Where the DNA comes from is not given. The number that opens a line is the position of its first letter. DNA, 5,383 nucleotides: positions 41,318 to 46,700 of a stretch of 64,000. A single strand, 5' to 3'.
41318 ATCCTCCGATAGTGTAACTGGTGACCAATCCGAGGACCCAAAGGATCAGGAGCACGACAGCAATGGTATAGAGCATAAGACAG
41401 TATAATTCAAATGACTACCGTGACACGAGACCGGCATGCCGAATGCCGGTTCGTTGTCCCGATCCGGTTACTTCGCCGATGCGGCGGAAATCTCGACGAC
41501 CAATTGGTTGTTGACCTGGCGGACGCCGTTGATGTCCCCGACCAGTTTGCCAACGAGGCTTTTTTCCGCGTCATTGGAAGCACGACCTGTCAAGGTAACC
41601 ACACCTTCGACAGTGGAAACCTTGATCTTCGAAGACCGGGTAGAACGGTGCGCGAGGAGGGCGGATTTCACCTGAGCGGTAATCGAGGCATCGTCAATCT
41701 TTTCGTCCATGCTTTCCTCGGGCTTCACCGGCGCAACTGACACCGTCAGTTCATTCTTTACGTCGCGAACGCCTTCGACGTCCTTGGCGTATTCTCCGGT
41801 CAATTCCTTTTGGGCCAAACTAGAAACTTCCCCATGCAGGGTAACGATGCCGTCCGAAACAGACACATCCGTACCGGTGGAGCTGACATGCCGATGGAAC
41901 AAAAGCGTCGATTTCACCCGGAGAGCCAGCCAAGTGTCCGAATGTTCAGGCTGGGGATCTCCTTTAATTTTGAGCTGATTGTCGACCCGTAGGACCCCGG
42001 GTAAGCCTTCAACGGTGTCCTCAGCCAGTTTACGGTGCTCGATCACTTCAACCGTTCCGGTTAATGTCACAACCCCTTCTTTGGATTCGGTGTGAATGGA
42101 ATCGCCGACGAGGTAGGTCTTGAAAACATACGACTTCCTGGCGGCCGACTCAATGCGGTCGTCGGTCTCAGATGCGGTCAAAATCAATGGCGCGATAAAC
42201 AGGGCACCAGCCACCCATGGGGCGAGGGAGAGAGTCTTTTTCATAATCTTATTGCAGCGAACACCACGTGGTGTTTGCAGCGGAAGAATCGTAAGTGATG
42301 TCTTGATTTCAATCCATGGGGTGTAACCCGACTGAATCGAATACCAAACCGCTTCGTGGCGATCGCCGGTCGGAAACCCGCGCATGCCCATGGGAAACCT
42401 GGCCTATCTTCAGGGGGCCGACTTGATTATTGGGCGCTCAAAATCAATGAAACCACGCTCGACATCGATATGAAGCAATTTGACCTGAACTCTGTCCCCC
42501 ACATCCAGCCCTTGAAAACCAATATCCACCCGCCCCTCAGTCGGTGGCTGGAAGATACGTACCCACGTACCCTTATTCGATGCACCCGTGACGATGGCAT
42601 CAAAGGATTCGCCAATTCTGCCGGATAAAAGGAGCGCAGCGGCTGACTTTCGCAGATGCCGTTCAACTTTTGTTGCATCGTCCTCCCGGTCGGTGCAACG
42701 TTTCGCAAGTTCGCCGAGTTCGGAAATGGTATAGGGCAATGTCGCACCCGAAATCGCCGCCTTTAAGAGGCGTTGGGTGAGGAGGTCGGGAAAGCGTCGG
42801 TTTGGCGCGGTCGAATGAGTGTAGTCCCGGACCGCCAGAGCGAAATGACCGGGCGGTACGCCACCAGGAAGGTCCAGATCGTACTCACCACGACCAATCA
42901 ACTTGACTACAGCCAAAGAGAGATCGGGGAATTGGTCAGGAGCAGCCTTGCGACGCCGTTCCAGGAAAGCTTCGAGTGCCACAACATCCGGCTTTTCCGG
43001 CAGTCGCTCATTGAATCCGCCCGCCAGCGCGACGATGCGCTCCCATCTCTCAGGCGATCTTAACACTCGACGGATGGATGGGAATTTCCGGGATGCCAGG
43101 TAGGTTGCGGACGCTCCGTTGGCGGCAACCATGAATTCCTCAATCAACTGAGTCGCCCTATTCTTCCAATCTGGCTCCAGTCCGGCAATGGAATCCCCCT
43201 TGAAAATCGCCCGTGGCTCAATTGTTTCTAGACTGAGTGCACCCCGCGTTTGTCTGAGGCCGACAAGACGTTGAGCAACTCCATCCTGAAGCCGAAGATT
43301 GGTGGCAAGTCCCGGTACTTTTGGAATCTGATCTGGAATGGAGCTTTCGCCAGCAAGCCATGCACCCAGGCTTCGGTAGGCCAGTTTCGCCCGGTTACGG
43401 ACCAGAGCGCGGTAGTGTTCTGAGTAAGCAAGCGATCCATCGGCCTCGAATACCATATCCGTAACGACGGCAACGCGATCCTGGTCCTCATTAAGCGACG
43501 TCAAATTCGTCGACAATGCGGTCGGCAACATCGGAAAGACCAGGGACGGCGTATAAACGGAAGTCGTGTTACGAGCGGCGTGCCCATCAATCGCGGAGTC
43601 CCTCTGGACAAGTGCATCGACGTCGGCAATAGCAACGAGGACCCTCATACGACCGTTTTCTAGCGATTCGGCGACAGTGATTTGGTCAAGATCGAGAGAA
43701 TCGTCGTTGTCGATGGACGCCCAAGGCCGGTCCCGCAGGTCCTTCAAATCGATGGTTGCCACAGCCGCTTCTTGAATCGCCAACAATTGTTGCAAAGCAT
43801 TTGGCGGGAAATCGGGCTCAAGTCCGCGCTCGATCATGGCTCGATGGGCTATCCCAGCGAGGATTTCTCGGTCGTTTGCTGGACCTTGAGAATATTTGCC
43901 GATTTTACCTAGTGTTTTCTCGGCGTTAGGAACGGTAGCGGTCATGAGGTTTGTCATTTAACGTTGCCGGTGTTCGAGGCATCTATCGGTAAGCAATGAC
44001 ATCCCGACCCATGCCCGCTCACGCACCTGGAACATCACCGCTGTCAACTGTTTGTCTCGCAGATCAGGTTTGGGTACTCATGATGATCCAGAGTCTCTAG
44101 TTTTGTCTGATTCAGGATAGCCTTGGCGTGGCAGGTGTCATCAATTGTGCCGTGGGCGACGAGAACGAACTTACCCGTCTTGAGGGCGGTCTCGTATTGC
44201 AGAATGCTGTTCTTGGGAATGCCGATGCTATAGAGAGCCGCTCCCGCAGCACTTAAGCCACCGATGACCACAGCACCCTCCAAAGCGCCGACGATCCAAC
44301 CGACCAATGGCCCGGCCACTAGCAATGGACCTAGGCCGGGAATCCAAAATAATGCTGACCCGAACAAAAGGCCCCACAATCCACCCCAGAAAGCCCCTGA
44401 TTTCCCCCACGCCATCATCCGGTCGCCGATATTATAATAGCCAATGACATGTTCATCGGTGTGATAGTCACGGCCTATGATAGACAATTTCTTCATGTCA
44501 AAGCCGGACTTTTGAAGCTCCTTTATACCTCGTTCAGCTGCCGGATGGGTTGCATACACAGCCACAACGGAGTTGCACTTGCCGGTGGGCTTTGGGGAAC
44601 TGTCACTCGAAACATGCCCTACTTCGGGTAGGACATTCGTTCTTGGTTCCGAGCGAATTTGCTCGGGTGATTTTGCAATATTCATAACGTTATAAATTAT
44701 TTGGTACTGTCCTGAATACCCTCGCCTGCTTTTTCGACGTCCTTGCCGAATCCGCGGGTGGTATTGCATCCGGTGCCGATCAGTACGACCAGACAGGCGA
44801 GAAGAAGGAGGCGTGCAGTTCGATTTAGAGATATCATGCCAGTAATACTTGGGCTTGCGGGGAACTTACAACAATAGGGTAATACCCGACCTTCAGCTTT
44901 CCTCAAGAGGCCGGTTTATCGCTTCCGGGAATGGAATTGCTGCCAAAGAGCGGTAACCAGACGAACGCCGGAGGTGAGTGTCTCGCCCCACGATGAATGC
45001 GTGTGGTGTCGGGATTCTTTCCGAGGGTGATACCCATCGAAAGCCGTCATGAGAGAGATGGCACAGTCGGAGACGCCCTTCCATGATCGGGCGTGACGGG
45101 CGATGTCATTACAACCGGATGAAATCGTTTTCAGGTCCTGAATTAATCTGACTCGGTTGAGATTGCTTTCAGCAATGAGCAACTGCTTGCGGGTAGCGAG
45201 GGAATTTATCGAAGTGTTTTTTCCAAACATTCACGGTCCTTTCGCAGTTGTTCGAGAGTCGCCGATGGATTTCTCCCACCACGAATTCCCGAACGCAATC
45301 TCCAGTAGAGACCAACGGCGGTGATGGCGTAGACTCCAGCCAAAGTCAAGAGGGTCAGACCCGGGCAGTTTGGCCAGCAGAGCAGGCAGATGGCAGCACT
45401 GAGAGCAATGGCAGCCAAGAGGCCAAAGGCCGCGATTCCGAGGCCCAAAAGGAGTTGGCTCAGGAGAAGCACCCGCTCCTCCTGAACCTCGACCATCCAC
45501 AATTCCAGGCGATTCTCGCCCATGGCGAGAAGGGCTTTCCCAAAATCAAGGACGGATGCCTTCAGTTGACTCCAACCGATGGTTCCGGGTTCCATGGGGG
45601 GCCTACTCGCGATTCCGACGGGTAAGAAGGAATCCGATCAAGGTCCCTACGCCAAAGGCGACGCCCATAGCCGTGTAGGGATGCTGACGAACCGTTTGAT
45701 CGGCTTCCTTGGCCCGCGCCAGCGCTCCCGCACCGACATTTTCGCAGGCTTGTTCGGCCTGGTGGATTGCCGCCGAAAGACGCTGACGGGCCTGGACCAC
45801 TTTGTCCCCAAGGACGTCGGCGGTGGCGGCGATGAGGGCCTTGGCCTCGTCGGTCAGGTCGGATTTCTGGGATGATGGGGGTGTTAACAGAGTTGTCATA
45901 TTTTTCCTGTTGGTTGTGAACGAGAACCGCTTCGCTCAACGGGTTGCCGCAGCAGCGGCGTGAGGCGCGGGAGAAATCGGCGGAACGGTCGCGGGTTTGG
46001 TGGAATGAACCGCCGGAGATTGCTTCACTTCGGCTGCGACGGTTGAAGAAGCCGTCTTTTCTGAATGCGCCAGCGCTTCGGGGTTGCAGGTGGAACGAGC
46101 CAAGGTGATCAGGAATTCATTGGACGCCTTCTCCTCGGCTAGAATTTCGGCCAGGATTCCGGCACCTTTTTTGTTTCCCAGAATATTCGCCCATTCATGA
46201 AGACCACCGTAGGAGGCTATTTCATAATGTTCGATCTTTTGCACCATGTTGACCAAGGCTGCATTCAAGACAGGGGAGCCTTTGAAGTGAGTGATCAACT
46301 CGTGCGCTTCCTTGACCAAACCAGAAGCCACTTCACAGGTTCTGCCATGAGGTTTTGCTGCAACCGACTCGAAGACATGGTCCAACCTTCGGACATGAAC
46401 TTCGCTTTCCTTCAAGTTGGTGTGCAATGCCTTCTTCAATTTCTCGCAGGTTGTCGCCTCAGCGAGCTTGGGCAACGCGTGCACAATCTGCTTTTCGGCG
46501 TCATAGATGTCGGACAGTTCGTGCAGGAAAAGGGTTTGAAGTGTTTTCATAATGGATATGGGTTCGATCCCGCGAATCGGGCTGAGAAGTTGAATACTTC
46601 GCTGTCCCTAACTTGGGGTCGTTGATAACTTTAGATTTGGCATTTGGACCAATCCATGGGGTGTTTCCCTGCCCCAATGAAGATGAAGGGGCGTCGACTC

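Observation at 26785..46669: Shared 16-nt upstream motif links dps, osmY-like, entericidin, yciF-like, DUF2934 and the kinase/regulator operon into a candidate stress regulon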

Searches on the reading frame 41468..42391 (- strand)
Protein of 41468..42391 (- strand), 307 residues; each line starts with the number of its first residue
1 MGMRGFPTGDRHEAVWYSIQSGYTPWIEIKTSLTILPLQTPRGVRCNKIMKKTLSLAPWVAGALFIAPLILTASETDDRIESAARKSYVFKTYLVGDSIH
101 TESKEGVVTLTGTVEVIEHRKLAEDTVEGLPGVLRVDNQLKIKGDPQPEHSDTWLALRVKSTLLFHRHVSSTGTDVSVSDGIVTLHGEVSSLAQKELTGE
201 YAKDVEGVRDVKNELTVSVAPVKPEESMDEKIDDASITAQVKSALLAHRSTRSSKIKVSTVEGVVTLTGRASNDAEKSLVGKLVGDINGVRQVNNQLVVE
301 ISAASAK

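Call 5: search_protein_families(library=pfam, proteins=[window:41468-42391:-], max_evalue=0.01)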
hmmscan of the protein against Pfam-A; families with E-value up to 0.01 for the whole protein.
window:41468-42391:- (307 aa): 1 family
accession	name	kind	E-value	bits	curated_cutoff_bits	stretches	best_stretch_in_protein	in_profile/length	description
PF04972.22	BON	-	2.3e-48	162.8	27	3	233-299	1-67/69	BON domain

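Call 29: search_protein_families(library=ncbifam, proteins=[window:41468-42391:-], max_evalue=0.001)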
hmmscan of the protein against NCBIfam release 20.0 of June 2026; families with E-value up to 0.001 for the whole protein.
window:41468-42391:- (307 aa): 4 families
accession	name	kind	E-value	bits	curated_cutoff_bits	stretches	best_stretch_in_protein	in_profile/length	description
NF007858.0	PRK10568.1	equivalog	4.2e-28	98.4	174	1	152-299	60-204/206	molecular chaperone OsmY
NF008247.1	PRK11023.1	equivalog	5.2e-17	62.3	184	2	181-294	78-185/192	division/outer membrane stress-associated lipid-binding lipoprotein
NF051434.1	ArfA_OmpATb_N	equivalog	2.2e-09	37.6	81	1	106-217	9-114/114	channel-forming protein ArfA/OmpATb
NF008399.0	PRK11198.1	equivalog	2.4e-09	37.7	134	1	230-304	20-93/149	peptidoglycan-binding protein LysM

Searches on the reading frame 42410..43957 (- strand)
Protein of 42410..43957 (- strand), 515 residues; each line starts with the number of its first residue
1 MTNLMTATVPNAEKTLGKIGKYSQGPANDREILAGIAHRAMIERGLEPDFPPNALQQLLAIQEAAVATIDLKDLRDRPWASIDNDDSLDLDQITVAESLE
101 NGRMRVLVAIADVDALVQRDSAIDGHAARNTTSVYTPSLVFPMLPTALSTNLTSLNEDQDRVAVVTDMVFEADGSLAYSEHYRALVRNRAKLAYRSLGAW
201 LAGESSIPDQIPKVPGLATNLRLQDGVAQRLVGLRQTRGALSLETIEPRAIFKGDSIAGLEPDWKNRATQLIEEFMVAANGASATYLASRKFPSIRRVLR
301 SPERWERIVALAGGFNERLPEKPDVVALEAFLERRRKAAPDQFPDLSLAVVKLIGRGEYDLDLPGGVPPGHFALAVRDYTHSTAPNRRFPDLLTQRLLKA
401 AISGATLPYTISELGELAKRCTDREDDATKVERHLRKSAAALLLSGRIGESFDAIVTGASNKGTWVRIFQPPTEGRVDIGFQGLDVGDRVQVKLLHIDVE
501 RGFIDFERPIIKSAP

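Call 6: search_protein_families(library=pfam, proteins=[window:42410-43957:-], max_evalue=0.01)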
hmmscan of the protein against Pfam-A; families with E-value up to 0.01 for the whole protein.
window:42410-43957:- (515 aa): 3 families
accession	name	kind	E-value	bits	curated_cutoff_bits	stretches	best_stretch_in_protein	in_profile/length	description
PF00773.25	RNB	-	2e-72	244.6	29.3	1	72-403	2-325/326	RNB domain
PF18614.7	RNase_II_C_S1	-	1.3e-18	67.1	26.6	1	450-508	1-58/59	RNase II-type exonuclease C-terminal S1 domain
PF00575.29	S1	-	0.00068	20.4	22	1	448-507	4-72/74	S1 RNA binding domain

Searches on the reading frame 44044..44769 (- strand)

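Call 6: search_protein_families(library=pfam, proteins=[window:44044-44769:-], max_evalue=0.01)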
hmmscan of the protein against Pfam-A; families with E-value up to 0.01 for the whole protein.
window:44044-44769:- (241 aa): 1 family
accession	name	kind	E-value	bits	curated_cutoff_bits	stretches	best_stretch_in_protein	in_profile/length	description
PF11181.13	YflT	-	4.8e-08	33.8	26.2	1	68-135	2-69/99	Heat induced stress protein YflT domain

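Call 29: search_protein_families(library=ncbifam, proteins=[window:44044-44769:-], max_evalue=0.001)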
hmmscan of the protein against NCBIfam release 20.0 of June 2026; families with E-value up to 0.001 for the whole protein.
window:44044-44769:- (241 aa): 0 families

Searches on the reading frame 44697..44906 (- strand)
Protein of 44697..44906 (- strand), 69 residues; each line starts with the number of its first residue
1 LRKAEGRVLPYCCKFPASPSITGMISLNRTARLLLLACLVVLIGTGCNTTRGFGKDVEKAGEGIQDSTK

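Call 6: search_protein_families(library=pfam, proteins=[window:44697-44906:-], max_evalue=0.01)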
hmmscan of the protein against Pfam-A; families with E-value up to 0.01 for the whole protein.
window:44697-44906:- (69 aa): 1 family
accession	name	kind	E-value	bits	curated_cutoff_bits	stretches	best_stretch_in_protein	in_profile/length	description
PF08085.16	Entericidin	-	1.7e-07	31.5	23.3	1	49-67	1-19/20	Entericidin EcnA/B family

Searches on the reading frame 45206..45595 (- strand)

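Call 6: search_protein_families(library=pfam, proteins=[window:45206-45595:-], max_evalue=0.01)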
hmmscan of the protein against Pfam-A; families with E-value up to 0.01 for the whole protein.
window:45206-45595:- (129 aa): 1 family
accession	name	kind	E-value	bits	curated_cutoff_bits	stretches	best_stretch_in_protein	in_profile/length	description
PF07332.16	Phage_holin_3_6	-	3.6e-14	53.2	28.4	1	15-124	4-115/116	Putative Actinobacterial Holin-X, holin superfamily III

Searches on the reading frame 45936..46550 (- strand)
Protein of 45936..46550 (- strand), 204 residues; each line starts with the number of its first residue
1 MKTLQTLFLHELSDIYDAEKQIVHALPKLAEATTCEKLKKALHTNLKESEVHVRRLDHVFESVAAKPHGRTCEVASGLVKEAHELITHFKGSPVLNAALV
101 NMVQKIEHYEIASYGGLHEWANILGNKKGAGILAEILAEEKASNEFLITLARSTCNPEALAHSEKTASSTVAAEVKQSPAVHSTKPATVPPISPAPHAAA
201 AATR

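Call 6: search_protein_families(library=pfam, proteins=[window:45936-46550:-], max_evalue=0.01)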
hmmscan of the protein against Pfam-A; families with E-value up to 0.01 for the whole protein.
window:45936-46550:- (204 aa): 1 family
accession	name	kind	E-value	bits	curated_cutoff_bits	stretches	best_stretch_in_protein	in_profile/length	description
PF05974.18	DUF892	-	1.5e-44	152.3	23.7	1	3-159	1-158/159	Domain of unknown function (DUF892)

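Call 10: find_related_loci(query=window:45936-46550:-, collection=genome_contigs, flank=10000)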
Query window:45936-46550:- (204 aa) in genome_contigs; peptide patterns used: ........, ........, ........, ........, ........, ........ (x = any residue, [..] = any of these).
600 stretches matched a pattern (row limit reached: there are more); 548 encode a relative of the query (tblastn E <= 1e-3); the best 80 are kept; 80 distinct loci.
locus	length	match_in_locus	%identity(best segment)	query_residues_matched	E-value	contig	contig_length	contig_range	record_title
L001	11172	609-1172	51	1-190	2e-58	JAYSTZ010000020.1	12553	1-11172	MAG: Verrucomicrobiaceae bacterium isolate GFS_12560 GFS_12560_19, whole genome shotgun sequence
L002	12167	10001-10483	58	1-161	3e-57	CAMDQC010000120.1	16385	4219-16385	MAG: Prosthecobacter debontii isolate ZE-13nov19-293 genome assembly, contig: ZE-13nov19-C5254, whole genome shotgun seq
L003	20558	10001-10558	49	1-192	3e-53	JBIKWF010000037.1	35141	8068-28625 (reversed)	MAG: Bdellovibrionota bacterium isolate ME2015-09-01_3300035663_group6_bin89 Rohwer_bin1204_scaffold_591_c1, whole genom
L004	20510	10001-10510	53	1-169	7e-52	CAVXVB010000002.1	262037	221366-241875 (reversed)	MAG: uncultured Verrucomicrobiae bacterium isolate MFD04780.bin.1.113 genome assembly, contig: contig_11431, whole genom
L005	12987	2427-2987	49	1-193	2e-50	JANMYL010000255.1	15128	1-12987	MAG: Akkermansiaceae bacterium isolate OTE_8_metabat_330 OTE_8_k141_4470330, whole genome shotgun sequence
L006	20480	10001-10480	51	1-160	2e-49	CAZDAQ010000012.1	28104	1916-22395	MAG TPA_asm: uncultured Opitutales bacterium isolate binchicken_co241_77 genome assembly, contig: NODE_1561_length_28104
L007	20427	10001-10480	51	1-160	3e-47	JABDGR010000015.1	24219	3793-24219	MAG: Verrucomicrobia bacterium isolate BWOrgControl_Nextera72_MAG4 3300021018.a:Ga0206864_1140, whole genome shotgun seq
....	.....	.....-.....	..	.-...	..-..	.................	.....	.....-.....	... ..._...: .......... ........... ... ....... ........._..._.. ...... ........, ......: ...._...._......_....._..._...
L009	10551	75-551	47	1-159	1e-42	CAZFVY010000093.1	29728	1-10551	MAG TPA_asm: uncultured Verrucomicrobiota bacterium isolate binchicken_co54_380 genome assembly, contig: NODE_2607_lengt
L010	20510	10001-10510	39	1-170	4e-41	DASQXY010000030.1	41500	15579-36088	MAG TPA_asm: Chthoniobacterales bacterium isolate SMAG_U11051 k141_1321124, whole genome shotgun sequence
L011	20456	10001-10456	46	1-156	5e-41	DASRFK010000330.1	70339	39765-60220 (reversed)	MAG TPA_asm: Verrucomicrobiia bacterium isolate SMAG_U10030 k141_1481949, whole genome shotgun sequence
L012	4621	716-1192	44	1-160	6e-41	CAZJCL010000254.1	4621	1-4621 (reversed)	MAG TPA_asm: uncultured Opitutales bacterium isolate SRP220891_co3_89 genome assembly, contig: NODE_40148_length_4621_co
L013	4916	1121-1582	46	1-158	1e-40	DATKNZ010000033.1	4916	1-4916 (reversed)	MAG TPA_asm: Candidatus Acidoferrum sp. isolate SMAG_U14751 k141_2709913, whole genome shotgun sequence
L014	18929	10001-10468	46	1-156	2e-40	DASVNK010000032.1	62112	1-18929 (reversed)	MAG TPA_asm: Verrucomicrobiia bacterium isolate SMAG_U3125 k141_774549, whole genome shotgun sequence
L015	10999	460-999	62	1-197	4e-73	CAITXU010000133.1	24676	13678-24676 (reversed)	MAG: uncultured Verrucomicrobia bacterium isolate Kiruna_bin-02725 genome assembly, contig: bin-02725:133/298, whole gen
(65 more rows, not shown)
